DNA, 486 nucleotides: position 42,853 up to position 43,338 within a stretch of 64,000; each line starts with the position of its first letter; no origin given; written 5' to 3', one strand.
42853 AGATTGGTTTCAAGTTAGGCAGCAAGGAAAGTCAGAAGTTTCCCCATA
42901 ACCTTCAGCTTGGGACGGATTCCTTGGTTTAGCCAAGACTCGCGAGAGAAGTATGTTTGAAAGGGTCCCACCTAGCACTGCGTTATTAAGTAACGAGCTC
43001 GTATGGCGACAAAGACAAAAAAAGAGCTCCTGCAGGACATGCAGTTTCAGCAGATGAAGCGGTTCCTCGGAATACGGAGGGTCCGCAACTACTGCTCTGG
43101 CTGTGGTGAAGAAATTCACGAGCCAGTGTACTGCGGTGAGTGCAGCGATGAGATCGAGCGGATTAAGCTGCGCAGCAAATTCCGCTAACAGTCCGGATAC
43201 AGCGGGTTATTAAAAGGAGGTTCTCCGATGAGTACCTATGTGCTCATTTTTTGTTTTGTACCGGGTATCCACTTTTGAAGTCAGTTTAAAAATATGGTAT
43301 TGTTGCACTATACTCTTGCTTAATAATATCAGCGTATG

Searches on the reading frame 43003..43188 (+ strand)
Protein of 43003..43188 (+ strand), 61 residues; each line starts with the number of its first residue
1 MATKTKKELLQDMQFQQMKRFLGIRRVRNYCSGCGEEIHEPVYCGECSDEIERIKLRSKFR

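Call 10: search_protein_families(library=pfam, proteins=[window:43003-43188:+], max_evalue=0.01)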
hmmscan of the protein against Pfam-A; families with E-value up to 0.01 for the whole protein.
window:43003-43188:+ (61 aa): 1 family
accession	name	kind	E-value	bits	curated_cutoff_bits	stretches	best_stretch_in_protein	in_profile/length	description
PF07191.17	Zn_ribbon_6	-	0.0011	19.4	25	1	27-55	15-43/67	Double zinc ribbon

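Call 15: find_encoding_contigs(protein=window:43003-43188:+, flank=3000, max_places=10)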
Protein window:43003-43188:+ (61 aa): no gene with exactly this product is on record in the collection.

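Call 31: find_homologous_proteins(query=window:43003-43188:+, max_evalue=0.001)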
Query window:43003-43188:+ (61 aa): 17 proteins with E <= 0.001 among 17 candidates.
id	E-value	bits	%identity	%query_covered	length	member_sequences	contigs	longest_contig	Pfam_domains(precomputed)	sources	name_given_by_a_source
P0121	2.0e-34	133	100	100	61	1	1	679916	-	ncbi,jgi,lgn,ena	ncbi:MAG: hypothetical protein WC505_02305 [Patescibacteria group bacterium]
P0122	7.4e-27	109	75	100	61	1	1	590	-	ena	-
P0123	1.6e-26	108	75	100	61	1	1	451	-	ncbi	-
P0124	2.7e-26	107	75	100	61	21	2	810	-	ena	-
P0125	2.7e-26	107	77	98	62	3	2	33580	-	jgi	-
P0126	3.8e-26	107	77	100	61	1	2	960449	-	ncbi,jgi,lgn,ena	ncbi:MAG: hypothetical protein WCV50_00850 [Patescibacteria group bacterium]|jgi:hypothetical protei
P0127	5.8e-26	106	77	100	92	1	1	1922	-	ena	-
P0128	1.4e-25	105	70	100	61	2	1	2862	-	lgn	-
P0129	2.6e-25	104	75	100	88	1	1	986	-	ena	-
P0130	1.3e-24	102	74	100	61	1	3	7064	-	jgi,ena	-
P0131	2.5e-24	101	70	100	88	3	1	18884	-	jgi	-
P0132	4.3e-24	101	72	100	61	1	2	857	-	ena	-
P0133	5.0e-24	100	70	100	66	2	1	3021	-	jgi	jgi:hypothetical protein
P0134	6.7e-24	100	70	100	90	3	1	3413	-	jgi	-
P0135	8.4e-24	100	72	98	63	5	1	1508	-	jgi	jgi:hypothetical protein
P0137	8.2e-22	93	74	93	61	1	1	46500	-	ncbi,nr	ncbi:MAG: hypothetical protein PHY34_03930 [Patescibacteria group bacterium]|nr:hypothetical protein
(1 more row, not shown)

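Call 32: find_encoding_contigs(protein=P0125, flank=5000, max_places=3)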
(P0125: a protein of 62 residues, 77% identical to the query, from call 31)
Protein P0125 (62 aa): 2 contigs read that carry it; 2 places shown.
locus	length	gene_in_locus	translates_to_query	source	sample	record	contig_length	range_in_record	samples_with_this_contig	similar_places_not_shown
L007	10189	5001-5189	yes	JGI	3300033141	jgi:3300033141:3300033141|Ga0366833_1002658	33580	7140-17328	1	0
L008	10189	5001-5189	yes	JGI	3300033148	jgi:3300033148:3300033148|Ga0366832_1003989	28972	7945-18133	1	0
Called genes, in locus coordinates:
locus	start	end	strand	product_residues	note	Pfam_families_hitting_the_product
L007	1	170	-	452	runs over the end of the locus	-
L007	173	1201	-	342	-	PF13353:Fer4_12 (weak), PF04055:Radical_SAM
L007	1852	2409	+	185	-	PF10469:AKAP7_NLS (weak), PF02834:LigT_PEase, PF13563:2_5_RNA_ligase2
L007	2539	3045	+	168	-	PF02481:DNA_processg_A (weak)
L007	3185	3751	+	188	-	PF13328:HD_4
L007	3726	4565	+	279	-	PF03808:Glyco_tran_WecG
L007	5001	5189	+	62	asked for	-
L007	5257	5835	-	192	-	-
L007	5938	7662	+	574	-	PF09972:DUF2207, PF20990:DUF2207_C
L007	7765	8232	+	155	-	PF00293:NUDIX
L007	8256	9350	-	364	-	PF04055:Radical_SAM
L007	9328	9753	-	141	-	PF02310:B12-binding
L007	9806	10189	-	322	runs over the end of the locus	PF01073:3Beta_HSD, PF01370:Epimerase, PF02719:Polysacc_synt_2, PF04321:RmlD_sub_bind, PF07993:NAD_binding_4, PF16363:GDP_Man_Dehyd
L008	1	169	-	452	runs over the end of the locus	-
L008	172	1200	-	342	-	PF13353:Fer4_12 (weak), PF04055:Radical_SAM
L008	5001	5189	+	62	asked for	-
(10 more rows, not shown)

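Call 33: find_encoding_contigs(protein=P0126, flank=5000, max_places=3)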
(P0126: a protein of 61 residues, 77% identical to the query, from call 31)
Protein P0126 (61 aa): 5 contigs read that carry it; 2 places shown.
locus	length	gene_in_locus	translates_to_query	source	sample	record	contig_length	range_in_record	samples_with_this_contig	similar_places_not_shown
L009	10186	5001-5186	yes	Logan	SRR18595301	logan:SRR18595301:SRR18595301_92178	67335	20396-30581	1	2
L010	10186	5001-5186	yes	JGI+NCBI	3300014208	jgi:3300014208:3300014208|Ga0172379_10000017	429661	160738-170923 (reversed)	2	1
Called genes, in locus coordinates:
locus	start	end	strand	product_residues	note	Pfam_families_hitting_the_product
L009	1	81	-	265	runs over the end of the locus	PF02900:LigB, PF01875:Memo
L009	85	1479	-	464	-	-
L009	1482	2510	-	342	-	PF13353:Fer4_12 (weak), PF04055:Radical_SAM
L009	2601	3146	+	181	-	PF10469:AKAP7_NLS (weak), PF02834:LigT_PEase, PF13563:2_5_RNA_ligase2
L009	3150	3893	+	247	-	PF03808:Glyco_tran_WecG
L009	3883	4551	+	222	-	PF02592:Vut_1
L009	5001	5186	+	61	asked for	-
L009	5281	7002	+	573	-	PF09972:DUF2207, PF20990:DUF2207_C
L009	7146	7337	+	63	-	-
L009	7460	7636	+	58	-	PF04014:MazE_antitoxin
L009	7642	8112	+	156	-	PF02590:SPOUT_MTase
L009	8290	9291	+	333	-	PF00892:EamA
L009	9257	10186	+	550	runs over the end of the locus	PF13231:PMT_2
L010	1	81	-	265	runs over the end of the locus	PF02900:LigB, PF01875:Memo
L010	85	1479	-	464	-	-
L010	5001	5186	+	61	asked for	-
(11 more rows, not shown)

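Call 34: find_encoding_contigs(protein=P0131, flank=5000, max_places=3)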
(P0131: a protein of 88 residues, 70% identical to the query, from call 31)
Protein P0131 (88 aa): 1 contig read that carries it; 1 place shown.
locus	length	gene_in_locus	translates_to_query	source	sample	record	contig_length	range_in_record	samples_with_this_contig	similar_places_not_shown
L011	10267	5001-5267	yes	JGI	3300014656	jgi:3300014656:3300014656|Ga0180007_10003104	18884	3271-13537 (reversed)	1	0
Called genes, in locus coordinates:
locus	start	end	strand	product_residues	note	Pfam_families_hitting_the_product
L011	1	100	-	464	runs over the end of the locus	-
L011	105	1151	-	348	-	PF13353:Fer4_12 (weak), PF04055:Radical_SAM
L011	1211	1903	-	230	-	-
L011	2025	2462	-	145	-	-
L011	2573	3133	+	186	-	PF10469:AKAP7_NLS (weak), PF02834:LigT_PEase, PF13563:2_5_RNA_ligase2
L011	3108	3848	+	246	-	PF03808:Glyco_tran_WecG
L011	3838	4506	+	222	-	PF02592:Vut_1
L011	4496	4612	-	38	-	-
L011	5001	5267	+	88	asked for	-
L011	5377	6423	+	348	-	PF09972:DUF2207, PF20990:DUF2207_C (weak)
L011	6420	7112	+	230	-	PF20990:DUF2207_C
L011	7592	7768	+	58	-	PF04014:MazE_antitoxin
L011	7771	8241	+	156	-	PF02590:SPOUT_MTase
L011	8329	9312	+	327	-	PF00892:EamA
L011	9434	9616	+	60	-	-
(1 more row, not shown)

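Call 35: find_encoding_contigs(protein=P0137, flank=5000, max_places=3)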
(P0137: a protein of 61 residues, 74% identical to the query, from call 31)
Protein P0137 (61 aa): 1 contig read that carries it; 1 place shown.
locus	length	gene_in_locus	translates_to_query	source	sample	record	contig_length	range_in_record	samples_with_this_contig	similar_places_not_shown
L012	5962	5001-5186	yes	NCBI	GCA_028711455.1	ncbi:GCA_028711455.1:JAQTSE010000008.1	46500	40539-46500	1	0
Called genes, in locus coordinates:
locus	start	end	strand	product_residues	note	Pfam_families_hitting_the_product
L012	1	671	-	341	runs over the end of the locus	PF13353:Fer4_12 (weak), PF04055:Radical_SAM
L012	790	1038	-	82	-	-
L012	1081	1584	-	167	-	-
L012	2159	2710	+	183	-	PF10469:AKAP7_NLS (weak), PF02834:LigT_PEase, PF13563:2_5_RNA_ligase2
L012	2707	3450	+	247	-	PF03808:Glyco_tran_WecG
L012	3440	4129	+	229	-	PF02592:Vut_1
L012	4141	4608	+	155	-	PF14512:TM1586_NiRdase, PF00881:Nitroreductase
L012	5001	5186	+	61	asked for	-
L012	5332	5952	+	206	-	PF09972:DUF2207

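Call 46: find_encoding_contigs(protein=P0130, flank=3000, max_places=3)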
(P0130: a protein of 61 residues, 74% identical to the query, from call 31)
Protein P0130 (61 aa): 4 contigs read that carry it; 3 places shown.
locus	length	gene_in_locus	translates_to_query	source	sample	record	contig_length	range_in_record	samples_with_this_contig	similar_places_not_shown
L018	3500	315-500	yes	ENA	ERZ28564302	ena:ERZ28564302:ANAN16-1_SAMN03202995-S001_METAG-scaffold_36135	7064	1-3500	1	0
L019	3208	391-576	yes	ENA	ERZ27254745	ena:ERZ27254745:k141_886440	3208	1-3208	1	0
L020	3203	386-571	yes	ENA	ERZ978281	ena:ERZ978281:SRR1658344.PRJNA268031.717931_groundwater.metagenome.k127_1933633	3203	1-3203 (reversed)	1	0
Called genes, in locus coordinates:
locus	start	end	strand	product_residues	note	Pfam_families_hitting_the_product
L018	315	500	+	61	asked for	-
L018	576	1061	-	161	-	-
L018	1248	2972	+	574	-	PF09972:DUF2207, PF20990:DUF2207_C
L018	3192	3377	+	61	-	-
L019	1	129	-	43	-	?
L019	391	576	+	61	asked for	-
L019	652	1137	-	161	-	-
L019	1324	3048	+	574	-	PF09972:DUF2207, PF20990:DUF2207_C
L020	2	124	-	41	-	?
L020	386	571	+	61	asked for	-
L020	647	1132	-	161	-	-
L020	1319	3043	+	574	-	PF09972:DUF2207, PF20990:DUF2207_C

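Call 47: find_encoding_contigs(protein=P0134, flank=3000, max_places=3)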
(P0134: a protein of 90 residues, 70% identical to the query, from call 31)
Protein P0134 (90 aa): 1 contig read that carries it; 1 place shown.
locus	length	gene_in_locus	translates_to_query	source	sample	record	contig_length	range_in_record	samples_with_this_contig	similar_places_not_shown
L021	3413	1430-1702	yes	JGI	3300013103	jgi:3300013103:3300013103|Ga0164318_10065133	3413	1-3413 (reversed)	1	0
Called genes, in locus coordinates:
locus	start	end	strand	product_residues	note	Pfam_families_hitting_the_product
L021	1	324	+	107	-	?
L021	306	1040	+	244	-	PF03808:Glyco_tran_WecG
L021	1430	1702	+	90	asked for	-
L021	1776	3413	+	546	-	?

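Call 48: find_encoding_contigs(protein=P0133, flank=3000, max_places=3)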
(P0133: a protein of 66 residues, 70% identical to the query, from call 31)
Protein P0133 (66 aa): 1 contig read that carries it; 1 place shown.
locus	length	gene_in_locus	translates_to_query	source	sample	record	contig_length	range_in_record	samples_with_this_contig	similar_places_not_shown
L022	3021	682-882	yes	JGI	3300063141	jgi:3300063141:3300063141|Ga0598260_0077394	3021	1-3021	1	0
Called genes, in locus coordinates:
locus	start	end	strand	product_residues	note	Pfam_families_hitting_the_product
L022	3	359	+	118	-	?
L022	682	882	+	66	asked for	-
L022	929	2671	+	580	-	PF09972:DUF2207, PF20990:DUF2207_C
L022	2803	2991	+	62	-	-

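Call 59: search_protein_families(library=ncbifam, proteins=[window:43003-43188:+], max_evalue=1)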
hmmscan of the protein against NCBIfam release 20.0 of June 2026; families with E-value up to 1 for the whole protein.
window:43003-43188:+ (61 aa): 4 families
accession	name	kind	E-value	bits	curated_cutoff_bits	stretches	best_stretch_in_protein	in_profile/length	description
TIGR03826.1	YvyF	hypoth_equivalog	0.0029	17.6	124.15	1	24-53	77-106/137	TIGR03826 family flagellar region protein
TIGR02487.1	NrdD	equivalog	0.1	11.1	326.35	1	6-54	506-554/581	anaerobic ribonucleoside-triphosphate reductase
NF009146.0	PRK12496.1-3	equivalog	0.13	12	268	1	12-58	105-152/162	hypothetical protein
TIGR04272.1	cxxc_cxxc_Mbark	domain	0.65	9.8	36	0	39-47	24-32/37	CxxC-x17-CxxC domain-containing protein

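Call 60: search_solved_structures(query=window:43003-43188:+, max_evalue=10)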
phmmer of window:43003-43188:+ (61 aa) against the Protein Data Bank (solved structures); distinct sequences matched with E-value up to 10: 2.
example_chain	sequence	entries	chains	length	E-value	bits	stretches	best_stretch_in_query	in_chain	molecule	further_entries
3zyq_A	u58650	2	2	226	2.3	12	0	22-53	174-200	HEPATOCYTE GROWTH FACTOR-REGULATED TYROSINE KINASE SUBSTRATE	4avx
4jcj_A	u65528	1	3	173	2.6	11.8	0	23-42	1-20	Insulin gene enhancer protein ISL-1,LIM domain-binding protein 1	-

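Call 69: search_protein_representatives(alignment_id=A7)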
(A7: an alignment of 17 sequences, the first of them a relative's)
Query: 17 sequences, 61 profile positions. Proteins with E-value up to 0.001 (for the whole library): 7; up to 1e-10: 2; up to 1e-30: 1. The best 7 are listed.
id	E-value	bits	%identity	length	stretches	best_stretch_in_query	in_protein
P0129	1.8e-34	133.7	-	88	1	1-61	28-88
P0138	1.5e-18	82.7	-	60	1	4-60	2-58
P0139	3.4e-08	49.5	-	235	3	30-57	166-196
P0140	3.5e-06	43.0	-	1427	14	39-56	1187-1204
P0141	5.6e-06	42.4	-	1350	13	40-57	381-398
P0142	2.2e-05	40.5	-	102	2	24-52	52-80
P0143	4.8e-04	36.2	-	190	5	26-53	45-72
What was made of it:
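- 43003..43188 (+): 61-aa CxxC-x9-CxxC zinc-ribbon mini-protein gene. Only 2 clusters at 50% identity among 1.84 billion representatives (call 69).
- Closest known: 6S RNA. Different: Narrow distribution (calls 31, 69).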

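Call 73: predict_structure(alignment_id=A7)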
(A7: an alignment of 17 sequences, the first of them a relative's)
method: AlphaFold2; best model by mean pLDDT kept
length: 61 residues; sequences in the alignment: 17
mean_pLDDT: 63.9   pTM: 0.35
mean pLDDT of the five models: 63.9, 61.3, 60.9, 60.7, 53.6
residues with pLDDT >= 90: 0; 70-90: 14; 50-70: 46; < 50: 1
segments of 3 or more residues with pLDDT < 50: none
pLDDT, mean of each block of 10 residues (from residue 1): 67 69 60 57 61 71 55
secondary structure, 60 per line:
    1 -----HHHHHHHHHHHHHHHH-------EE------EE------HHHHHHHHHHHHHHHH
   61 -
elements in order: H6-21 H45-60
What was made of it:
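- The AlphaFold model of the mini-protein is poor (pLDDT 64, call 73).
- Tried and rejected: The AlphaFold2 model was too poor (pLDDT 64) to use for fold search (call 73).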

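Call 94: search_protein_families(library=padloc, proteins=[window:43003-43188:+], max_evalue=0.1)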
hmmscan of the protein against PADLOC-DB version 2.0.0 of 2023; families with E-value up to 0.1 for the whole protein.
window:43003-43188:+ (61 aa): 0 families

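Call 95: search_protein_families(library=phrogs, proteins=[window:43003-43188:+], max_evalue=0.1)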
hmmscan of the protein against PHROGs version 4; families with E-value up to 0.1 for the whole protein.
window:43003-43188:+ (61 aa): 3 families
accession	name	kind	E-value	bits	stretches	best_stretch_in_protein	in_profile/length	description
phrog_54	-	other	0.00095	20.4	1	8-55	13-68/75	DksA-like zinc-finger protein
phrog_31548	-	unknown function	0.047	14.4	1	14-48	201-236/244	-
phrog_19147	-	unknown function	0.081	13.9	1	7-54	2-47/154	-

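Call 96: search_protein_families(library=pfam, alignment_id=A7, max_evalue=1)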
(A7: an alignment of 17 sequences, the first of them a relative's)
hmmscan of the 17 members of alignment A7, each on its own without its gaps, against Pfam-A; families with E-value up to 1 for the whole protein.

A. member 1, P0121 (61 aa): 5 families
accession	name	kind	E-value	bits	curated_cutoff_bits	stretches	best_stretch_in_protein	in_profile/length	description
PF07191.17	Zn_ribbon_6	-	0.0011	19.4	25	1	27-55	15-43/67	Double zinc ribbon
PF18912.6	DZR_2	-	0.037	14.3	27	1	28-48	36-56/56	Double zinc ribbon domain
PF09827.14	CRISPR_Cas2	-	0.076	13.6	23.8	1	25-59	16-49/74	CRISPR associated protein Cas2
PF10083.14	DUF2321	-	0.13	12.3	24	1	26-52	24-48/157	Uncharacterized protein conserved in bacteria (DUF2321)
PF23477.1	zf_Tbcl_2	-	0.89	9.7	27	0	40-47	25-32/37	Probable treble clef zinc finger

B. families by the number of members that match (of 17 scanned): 28 families (the first 25 are shown)
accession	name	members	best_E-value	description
PF07191.17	Zn_ribbon_6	17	7.4e-05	Double zinc ribbon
PF01258.23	zf-dskA_traR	15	3e-05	Prokaryotic dksA/traR C4-type zinc finger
PF23477.1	zf_Tbcl_2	14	0.05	Probable treble clef zinc finger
PF12773.13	DZR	12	0.0021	Double zinc ribbon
PF10083.14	DUF2321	11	0.01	Uncharacterized protein conserved in bacteria (DUF2321)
PF00130.28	C1_1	11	0.015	Phorbol esters/diacylglycerol binding domain (C1 domain)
PF18912.6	DZR_2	9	0.0078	Double zinc ribbon domain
PF13240.11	Zn_Ribbon_1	7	0.007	zinc-ribbon domain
PF09334.17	tRNA-synt_1g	6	0.026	tRNA synthetases class I (M)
PF25164.1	CoiA_N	6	0.075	Competence protein CoiA, N-terminal domain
PF22586.1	ANCHR-like_BBOX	6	0.12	ANCHR-like B-box zinc-binding domain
PF24463.1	DUF7577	5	0.004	Domain of unknown function (DUF7577)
PF18439.7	zf_UBZ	5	0.28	Ubiquitin-Binding Zinc Finger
PF01155.25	HypA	2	0.019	Hydrogenase/urease nickel incorporation, metallochaperone, hypA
PF18740.7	EC042_2821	2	0.027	EC042_2821-like Restriction Endonuclease-like domain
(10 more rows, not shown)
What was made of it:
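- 43003..43188 (+): Sub-threshold DksA/TraR zinc-finger similarity (calls 95, 96).
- On DksA/TraR C4 zinc-finger proteins (for the downstream mini-protein): Fifteen of 17 members match PF01258 at E<=1 (best 3e-5), and phrog_54 matches at E=9.5e-4 (calls 95, 96).
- The downstream mini-protein has sub-threshold DksA/TraR-type zinc-finger similarity, that is, to RNA polymerase binders (calls 95, 96).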

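Call 97: search_solved_structures(query=A7, max_evalue=10, show_alignments=3)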
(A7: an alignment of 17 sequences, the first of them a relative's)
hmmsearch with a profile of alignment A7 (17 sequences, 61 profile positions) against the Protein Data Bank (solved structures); distinct sequences matched with E-value up to 10: 10.
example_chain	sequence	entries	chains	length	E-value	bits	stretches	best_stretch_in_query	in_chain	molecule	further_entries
5udh_A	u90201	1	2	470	0.041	17.1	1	28-52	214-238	E3 ubiquitin-protein ligase ARIH1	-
7b5l_H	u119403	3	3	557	0.057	16.7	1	28-52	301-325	E3 ubiquitin-protein ligase ARIH1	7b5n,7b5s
5tte_B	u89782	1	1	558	0.057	16.7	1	28-52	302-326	E3 ubiquitin-protein ligase ARIH1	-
4kbl_A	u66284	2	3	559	0.058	16.7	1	28-52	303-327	E3 ubiquitin-protein ligase ARIH1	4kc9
7b5m_H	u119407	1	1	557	0.059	16.6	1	28-52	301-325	E3 ubiquitin-protein ligase ARIH1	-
5sbg_C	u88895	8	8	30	0.14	15.5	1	30-55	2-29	METP, miniaturized rubredoxin | METP ARTIFICIAL PROTEIN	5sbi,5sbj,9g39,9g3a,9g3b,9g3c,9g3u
9h0m_E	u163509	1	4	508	0.29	14.4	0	29-49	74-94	PIT54 protein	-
2kr1_A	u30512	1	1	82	0.62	13.4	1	11-48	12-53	Ubiquitin protein ligase E3A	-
3h33_A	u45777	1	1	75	0.69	13.2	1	31-49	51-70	Cytochrome c7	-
3wwl_A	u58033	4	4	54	6.7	10.1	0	37-56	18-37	Alpha-aminoadipate carrier protein LysW | OrfF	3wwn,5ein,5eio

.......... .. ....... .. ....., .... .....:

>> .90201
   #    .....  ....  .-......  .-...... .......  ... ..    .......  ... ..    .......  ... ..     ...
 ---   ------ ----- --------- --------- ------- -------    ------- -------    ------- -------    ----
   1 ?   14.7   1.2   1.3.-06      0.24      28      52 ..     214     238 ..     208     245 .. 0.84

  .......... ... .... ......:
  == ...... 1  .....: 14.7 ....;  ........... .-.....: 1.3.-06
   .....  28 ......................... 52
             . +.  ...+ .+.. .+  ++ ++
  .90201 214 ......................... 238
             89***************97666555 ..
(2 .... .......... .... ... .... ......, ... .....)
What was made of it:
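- Tried and rejected: PDB sequence searches gave only generic zinc-finger noise (calls 60, 97).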
